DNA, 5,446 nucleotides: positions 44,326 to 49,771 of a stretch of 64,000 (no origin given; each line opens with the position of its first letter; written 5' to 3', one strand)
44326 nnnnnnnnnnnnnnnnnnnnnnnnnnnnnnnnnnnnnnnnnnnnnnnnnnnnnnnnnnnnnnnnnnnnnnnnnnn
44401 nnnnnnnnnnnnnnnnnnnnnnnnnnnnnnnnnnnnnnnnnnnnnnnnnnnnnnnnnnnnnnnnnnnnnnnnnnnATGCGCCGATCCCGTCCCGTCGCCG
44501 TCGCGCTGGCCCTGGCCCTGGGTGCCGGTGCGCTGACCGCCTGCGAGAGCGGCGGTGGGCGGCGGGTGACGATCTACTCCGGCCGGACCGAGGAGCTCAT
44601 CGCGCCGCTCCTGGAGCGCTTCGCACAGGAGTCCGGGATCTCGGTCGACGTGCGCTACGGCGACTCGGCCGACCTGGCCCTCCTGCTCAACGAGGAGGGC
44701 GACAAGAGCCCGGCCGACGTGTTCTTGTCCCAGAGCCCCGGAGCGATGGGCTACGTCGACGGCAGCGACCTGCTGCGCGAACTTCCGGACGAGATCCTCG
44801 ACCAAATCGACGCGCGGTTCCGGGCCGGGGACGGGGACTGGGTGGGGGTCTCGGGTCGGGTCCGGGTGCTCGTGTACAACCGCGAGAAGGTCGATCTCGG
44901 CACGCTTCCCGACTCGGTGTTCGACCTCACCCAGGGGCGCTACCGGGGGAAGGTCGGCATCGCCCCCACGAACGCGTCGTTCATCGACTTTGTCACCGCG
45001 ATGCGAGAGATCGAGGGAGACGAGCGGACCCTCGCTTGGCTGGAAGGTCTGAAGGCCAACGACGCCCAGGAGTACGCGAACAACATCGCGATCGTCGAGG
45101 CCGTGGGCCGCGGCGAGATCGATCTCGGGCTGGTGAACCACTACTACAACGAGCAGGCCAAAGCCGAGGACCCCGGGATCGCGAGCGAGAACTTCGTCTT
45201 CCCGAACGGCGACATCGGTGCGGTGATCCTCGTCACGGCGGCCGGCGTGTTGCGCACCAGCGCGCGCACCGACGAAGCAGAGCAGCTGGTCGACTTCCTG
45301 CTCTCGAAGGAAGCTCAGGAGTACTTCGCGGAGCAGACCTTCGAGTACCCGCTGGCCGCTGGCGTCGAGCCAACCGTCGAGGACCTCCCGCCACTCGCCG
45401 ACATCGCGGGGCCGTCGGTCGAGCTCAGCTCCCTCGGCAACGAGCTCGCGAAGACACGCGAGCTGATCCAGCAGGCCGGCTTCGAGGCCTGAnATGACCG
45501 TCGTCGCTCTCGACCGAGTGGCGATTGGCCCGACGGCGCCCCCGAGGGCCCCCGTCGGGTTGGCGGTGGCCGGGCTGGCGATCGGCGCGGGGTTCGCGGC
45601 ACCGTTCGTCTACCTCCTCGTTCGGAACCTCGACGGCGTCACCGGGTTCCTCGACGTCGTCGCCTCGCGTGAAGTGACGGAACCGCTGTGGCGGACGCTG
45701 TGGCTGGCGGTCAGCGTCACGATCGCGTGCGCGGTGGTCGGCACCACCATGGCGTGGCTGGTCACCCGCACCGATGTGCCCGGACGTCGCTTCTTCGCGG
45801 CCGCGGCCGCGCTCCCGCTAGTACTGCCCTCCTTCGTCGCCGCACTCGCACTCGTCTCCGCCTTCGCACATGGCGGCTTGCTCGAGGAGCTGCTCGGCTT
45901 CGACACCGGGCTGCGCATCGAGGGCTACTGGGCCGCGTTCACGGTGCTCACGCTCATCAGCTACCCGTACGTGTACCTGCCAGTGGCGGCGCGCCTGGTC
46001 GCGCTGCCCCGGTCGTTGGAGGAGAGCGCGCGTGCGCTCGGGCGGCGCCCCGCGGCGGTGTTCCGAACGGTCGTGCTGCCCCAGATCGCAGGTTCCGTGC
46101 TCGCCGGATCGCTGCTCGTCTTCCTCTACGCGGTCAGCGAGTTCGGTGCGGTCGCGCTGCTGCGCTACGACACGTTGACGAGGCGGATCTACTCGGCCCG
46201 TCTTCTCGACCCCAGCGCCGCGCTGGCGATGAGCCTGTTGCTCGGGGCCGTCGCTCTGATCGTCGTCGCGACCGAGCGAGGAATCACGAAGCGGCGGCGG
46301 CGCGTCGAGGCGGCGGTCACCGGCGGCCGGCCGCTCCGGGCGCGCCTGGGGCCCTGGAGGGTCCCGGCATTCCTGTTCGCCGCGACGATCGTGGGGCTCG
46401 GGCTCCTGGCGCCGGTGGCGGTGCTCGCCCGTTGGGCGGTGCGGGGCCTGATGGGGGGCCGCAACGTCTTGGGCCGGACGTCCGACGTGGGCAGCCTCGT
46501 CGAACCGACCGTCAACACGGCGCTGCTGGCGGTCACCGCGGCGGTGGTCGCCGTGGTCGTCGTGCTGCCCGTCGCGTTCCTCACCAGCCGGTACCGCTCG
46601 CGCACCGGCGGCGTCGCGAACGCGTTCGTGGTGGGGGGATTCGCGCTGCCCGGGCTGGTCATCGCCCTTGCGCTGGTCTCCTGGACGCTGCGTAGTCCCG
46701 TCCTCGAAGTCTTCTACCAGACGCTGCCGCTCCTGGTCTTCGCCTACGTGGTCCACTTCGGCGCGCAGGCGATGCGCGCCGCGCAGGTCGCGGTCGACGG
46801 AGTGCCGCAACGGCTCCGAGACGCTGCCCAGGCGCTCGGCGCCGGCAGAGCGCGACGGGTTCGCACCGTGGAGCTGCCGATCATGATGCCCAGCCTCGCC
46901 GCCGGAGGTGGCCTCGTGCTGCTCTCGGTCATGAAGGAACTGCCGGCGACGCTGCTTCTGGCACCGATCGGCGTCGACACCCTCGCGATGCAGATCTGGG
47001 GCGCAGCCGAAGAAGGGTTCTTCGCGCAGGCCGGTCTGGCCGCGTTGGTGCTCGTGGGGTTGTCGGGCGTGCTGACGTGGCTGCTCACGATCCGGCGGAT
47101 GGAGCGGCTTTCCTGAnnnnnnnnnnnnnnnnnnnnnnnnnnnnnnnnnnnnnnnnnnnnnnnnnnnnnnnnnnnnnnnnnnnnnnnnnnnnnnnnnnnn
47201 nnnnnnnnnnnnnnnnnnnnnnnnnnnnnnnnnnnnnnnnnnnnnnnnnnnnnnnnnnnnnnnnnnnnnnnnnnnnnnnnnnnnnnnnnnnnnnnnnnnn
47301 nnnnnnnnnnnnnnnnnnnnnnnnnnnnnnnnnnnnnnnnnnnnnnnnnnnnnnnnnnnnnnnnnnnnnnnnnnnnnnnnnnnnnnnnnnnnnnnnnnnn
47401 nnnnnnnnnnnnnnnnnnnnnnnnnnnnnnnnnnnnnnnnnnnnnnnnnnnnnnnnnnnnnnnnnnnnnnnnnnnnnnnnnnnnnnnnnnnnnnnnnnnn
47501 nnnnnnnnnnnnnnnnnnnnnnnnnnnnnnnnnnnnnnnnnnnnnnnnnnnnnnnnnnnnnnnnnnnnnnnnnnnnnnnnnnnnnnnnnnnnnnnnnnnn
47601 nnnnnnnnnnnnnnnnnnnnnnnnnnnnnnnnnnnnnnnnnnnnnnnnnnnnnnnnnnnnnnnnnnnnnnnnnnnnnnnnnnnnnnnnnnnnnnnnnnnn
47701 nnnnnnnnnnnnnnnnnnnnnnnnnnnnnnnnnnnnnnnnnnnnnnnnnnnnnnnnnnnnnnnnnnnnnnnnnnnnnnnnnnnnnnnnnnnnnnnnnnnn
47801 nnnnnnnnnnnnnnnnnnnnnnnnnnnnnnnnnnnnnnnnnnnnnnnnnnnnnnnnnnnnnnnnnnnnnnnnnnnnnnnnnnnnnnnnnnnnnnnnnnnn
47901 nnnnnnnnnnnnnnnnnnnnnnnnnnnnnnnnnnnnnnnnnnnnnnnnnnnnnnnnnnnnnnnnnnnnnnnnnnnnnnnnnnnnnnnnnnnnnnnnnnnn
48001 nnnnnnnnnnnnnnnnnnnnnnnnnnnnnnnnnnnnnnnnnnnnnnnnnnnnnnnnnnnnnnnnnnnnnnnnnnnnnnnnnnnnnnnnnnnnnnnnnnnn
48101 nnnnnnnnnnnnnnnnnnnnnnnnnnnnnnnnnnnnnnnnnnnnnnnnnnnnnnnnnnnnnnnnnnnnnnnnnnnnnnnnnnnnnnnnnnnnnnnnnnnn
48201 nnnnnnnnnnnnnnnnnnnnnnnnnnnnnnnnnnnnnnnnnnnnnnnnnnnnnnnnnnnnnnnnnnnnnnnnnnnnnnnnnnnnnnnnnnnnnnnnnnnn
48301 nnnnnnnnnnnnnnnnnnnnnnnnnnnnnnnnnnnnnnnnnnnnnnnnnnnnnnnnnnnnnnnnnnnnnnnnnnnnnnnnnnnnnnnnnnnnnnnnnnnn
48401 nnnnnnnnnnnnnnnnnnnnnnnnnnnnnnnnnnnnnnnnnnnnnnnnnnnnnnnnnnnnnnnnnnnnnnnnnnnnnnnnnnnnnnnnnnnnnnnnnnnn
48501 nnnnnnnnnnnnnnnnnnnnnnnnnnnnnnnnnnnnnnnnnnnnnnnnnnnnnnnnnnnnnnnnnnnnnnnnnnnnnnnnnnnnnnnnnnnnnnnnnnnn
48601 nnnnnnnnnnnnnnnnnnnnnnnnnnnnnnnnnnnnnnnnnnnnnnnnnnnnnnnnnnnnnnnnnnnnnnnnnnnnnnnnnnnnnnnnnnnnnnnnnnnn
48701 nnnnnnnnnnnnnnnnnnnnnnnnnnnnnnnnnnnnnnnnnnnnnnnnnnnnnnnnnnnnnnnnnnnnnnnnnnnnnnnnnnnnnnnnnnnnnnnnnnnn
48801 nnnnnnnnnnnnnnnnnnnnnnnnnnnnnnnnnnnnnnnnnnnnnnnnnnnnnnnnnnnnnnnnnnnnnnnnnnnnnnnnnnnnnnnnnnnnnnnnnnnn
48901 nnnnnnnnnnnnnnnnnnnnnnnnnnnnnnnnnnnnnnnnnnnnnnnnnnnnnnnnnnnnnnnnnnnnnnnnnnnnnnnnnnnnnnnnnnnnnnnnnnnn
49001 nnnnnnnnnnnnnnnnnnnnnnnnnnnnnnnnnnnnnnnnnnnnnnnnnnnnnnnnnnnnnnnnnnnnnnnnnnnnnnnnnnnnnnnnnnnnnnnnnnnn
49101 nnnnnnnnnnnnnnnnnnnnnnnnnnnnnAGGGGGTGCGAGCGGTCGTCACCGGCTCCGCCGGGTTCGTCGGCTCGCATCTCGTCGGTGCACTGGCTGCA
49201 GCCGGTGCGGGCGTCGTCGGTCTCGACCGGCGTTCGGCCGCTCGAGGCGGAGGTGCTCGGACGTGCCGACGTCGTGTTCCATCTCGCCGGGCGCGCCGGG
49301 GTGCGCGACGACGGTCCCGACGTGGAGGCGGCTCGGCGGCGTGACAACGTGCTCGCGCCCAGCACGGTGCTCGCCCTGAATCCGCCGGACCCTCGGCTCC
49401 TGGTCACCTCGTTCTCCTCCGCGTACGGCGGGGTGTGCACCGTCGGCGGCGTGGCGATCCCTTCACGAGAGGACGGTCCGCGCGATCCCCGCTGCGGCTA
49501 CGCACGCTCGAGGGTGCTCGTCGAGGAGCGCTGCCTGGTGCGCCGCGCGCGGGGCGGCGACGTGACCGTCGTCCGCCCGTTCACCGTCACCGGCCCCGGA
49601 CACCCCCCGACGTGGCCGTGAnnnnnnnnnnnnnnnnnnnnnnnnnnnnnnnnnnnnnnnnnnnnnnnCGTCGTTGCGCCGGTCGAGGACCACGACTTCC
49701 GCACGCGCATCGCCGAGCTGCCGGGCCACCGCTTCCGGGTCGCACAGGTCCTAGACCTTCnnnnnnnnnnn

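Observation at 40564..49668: Metal-regulated locus coupling Fe3+ uptake to a lipid-carrier glycosylation module and a cupredoxin lipoprotein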

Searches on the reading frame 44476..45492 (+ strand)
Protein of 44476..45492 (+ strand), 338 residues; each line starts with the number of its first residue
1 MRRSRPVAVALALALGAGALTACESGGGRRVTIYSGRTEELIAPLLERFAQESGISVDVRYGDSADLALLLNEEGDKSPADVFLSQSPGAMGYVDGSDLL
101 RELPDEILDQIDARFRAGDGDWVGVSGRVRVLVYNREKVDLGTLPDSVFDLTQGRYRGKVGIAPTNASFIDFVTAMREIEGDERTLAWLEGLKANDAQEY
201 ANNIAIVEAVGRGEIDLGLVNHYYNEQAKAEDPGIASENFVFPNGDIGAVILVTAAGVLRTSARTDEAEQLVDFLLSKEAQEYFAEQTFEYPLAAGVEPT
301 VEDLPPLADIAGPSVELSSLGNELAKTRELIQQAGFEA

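Call 6: search_protein_families(library=pfam, proteins=[window:44476-45492:+], max_evalue=0.01)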
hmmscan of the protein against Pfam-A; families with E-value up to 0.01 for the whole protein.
window:44476-45492:+ (338 aa): 4 families
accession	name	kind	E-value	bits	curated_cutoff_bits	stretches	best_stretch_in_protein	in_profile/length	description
PF13343.11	SBP_bac_6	-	2.4e-25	89.9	24.6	1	79-302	3-229/245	Bacterial extracellular solute-binding protein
PF13531.11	SBP_bac_11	-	3.5e-18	66.6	25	1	34-289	4-226/227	Bacterial extracellular solute-binding protein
PF01547.30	SBP_bac_1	-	4.1e-16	60.3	26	1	38-282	5-307/307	Bacterial extracellular solute-binding protein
PF13416.11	SBP_bac_8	-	3.8e-15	56.9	27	1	46-300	3-268/279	Bacterial extracellular solute-binding protein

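Call 7: search_protein_families(library=ncbifam, proteins=[window:44476-45492:+], max_evalue=0.001)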
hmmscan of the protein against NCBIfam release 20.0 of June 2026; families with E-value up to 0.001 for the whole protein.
window:44476-45492:+ (338 aa): 4 families
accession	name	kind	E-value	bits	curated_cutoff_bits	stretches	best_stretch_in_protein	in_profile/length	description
NF011620.1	PRK15046.1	equivalog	2.8e-20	72.4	310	1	10-303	7-300/334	2-aminoethylphosphonate ABC transporter substrate-binding protein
TIGR03261.1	phnS2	equivalog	2e-19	69.8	392.75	1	17-305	10-299/334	putative 2-aminoethylphosphonate ABC transporter substrate-binding protein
TIGR03227.1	PhnS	equivalog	4.3e-10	39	395.3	1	11-300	15-307/360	2-aminoethylphosphonate ABC transporter substrate-binding protein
TIGR01254.1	sfuA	subfamily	9e-05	21.9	93.4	1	109-298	87-273/306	thiamine ABC transporter substrate-binding protein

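Call 24: search_solved_structures(query=window:44476-45492:+, show_alignments=2, max_evalue=0.01)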
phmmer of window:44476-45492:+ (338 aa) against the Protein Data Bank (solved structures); distinct sequences matched with E-value up to 0.01: 35.
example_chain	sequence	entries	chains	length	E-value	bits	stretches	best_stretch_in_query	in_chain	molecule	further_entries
7w3w_A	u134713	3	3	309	2e-78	267.1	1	31-335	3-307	Iron-utilization periplasmic protein | Ferric iron ABC transporter iron-binding protein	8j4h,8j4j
3wae_A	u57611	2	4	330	2.3e-56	194.7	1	28-320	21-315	IRON ABC TRANSPORTER, PERIPLASMIC IRON-BINDING PROTEIN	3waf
4elo_A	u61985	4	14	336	2.4e-56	194.6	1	28-320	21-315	Iron ABC transporter, periplasmic iron-binding protein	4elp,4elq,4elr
6iwf_A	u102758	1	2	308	2.2e-54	188.1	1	31-322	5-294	Ferric iron-binding protein HitA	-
6ivy_A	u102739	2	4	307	2.3e-54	188.1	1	31-322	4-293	Periplasmic Ferric iron-binding Protein HitA | Ferric iron-binding periplasmic protein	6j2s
8k7n_A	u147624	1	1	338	4.5e-52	180.6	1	10-336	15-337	Ferric iron ABC transporter, iron-binding protein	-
1xvx_A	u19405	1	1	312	9.1e-50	173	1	30-335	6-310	YfuA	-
1xvy_A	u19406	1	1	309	9.6e-50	172.9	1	31-335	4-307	sfuA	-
1qvs_A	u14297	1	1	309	1.3e-47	166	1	31-336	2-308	Iron-utilization periplasmic protein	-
1nnf_A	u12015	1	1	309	1.7e-47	165.5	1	31-336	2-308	Iron-utilization periplasmic protein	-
1d9v_A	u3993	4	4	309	2.3e-47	165.1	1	31-336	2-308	PROTEIN (iron-utilization periplasmic protein) | FERRIC IRON BINDING PROTEIN | Iron-utilization periplasmic protein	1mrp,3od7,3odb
2o68_A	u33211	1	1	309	4.4e-47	164.2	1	31-336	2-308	Iron-utilization periplasmic protein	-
2o6a_A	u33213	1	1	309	5.8e-47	163.8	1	31-336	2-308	Iron-utilization periplasmic protein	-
3kn8_A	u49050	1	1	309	1.3e-46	162.6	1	31-336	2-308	Iron-utilization periplasmic protein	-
3kn7_A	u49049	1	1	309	1.8e-46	162.2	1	31-336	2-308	Iron-utilization periplasmic protein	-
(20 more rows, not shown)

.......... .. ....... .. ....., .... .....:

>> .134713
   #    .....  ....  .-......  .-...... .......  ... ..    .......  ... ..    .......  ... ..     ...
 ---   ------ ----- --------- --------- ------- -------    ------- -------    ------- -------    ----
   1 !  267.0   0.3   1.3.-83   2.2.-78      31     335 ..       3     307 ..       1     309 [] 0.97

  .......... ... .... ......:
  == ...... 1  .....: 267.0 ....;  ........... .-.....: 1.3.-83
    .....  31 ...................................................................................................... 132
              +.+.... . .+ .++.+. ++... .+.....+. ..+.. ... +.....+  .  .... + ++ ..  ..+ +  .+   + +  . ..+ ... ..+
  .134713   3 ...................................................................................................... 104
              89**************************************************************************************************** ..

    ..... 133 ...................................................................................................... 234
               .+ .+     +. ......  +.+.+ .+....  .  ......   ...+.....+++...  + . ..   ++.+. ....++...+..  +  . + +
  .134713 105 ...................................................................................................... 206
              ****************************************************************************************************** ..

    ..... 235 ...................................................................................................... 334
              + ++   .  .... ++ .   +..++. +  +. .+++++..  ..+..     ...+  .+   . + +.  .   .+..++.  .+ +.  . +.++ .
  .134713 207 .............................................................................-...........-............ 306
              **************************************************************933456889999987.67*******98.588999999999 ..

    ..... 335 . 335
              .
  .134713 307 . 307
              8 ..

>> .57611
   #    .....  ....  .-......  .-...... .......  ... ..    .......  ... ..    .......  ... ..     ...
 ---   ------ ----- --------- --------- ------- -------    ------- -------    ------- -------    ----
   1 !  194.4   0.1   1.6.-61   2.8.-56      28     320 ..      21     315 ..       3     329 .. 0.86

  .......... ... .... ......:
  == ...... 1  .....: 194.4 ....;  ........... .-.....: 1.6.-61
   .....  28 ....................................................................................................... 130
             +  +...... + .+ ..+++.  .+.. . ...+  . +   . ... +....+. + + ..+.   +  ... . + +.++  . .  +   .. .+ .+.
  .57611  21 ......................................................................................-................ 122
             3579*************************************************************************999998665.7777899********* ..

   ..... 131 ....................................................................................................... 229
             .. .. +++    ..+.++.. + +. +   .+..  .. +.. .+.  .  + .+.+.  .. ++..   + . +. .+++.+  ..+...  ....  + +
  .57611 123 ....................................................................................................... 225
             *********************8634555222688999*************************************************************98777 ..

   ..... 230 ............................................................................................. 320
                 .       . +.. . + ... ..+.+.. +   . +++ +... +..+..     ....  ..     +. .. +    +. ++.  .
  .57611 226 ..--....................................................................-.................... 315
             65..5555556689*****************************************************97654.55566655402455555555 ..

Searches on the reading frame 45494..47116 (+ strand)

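Call 6: search_protein_families(library=pfam, proteins=[window:45494-47116:+], max_evalue=0.01)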
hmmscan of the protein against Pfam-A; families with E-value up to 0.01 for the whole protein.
window:45494-47116:+ (540 aa): 2 families
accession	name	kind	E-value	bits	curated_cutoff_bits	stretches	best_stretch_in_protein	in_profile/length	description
PF00528.27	BPD_transp_1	-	9.3e-25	87.9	26.4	2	359-522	3-165/184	Binding-protein-dependent transport system inner membrane component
PF01528.21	Herpes_glycop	-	0.0015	17.9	25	1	345-440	84-180/373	Herpesvirus glycoprotein M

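Call 7: search_protein_families(library=ncbifam, proteins=[window:45494-47116:+], max_evalue=0.001)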
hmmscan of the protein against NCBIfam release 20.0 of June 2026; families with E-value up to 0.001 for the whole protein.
window:45494-47116:+ (540 aa): 29 families (the best 25 are shown)
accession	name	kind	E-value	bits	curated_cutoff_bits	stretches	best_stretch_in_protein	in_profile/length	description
TIGR03262.1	PhnU2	equivalog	1.8e-38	132.5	593.25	1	48-521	39-519/546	putative 2-aminoethylphosphonate ABC transporter permease subunit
TIGR01581.1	Mo_ABC_porter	hypoth_equivalog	4e-33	114.8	210.3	2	50-257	8-224/225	ABC transporter permease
TIGR02141.1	modB_ABC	equivalog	3.2e-32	111.9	182.6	2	68-266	3-207/208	molybdate ABC transporter permease subunit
TIGR02139.1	permease_CysT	equivalog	1.4e-29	103.5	246.1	2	37-223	23-210/265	sulfate ABC transporter permease subunit CysT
NF011624.0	PRK15050.1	equivalog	1.2e-28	100.1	247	2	48-262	58-283/297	2-aminoethylphosphonate ABC transporter permease subunit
NF040839.1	tungstate_WtpB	equivalog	7.8e-27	94.5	340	2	36-232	19-212/251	tungstate ABC transporter permease WtpB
TIGR00969.1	3a0106s02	subfamily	1.7e-26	93.3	240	1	37-259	34-264/272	sulfate ABC transporter permease subunit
NF008208.0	PRK10971.1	equivalog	2.4e-25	89.6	415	1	51-223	46-218/277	sulfate/thiosulfate ABC transporter permease CysT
NF006939.0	PRK09421.1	equivalog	3.5e-25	88.7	262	2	66-220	9-168/230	molybdate ABC transporter permease subunit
TIGR03226.1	PhnU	equivalog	1.4e-24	87.1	283.45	2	48-261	76-300/311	2-aminoethylphosphonate ABC transporter permease subunit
NF007047.0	PRK09500.1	equivalog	8.7e-20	71.4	326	2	56-268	51-255/257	spermidine/putrescine ABC transporter permease PotC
TIGR03255.1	PhnV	equivalog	2.1e-17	63.7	358.7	2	347-533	78-261/270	2-aminoethylphosphonate ABC transport system, membrane component PhnV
TIGR02140.1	permease_CysW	equivalog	1.1e-15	57.9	329.1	1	37-268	20-259/261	sulfate ABC transporter permease subunit CysW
NF007044.0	PRK09497.1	equivalog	7.7e-15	55.1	348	1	61-219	61-224/285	spermidine/putrescine ABC transporter permease PotB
NF008620.0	PRK11602.1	equivalog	8.6e-15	54.7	442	1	36-223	36-224/291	sulfate/thiosulfate ABC transporter permease CysW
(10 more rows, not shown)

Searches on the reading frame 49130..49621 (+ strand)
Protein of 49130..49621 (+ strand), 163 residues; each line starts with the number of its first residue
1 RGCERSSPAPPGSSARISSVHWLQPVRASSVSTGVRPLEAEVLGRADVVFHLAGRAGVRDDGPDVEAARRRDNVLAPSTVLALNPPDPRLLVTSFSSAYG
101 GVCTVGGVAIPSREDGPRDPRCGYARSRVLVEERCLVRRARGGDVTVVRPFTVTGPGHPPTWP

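Call 6: search_protein_families(library=pfam, proteins=[window:49130-49621:+], max_evalue=0.01)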
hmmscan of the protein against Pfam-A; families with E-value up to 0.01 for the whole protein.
window:49130-49621:+ (163 aa): 1 family
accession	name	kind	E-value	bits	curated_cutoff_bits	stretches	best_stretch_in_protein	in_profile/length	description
PF01370.27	Epimerase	-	6.1e-09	36.1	20.9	1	45-159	64-178/240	NAD dependent epimerase/dehydratase family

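Call 7: search_protein_families(library=ncbifam, proteins=[window:49130-49621:+], max_evalue=0.001)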
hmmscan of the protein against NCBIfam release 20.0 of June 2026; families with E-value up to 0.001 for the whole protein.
window:49130-49621:+ (163 aa): 0 families
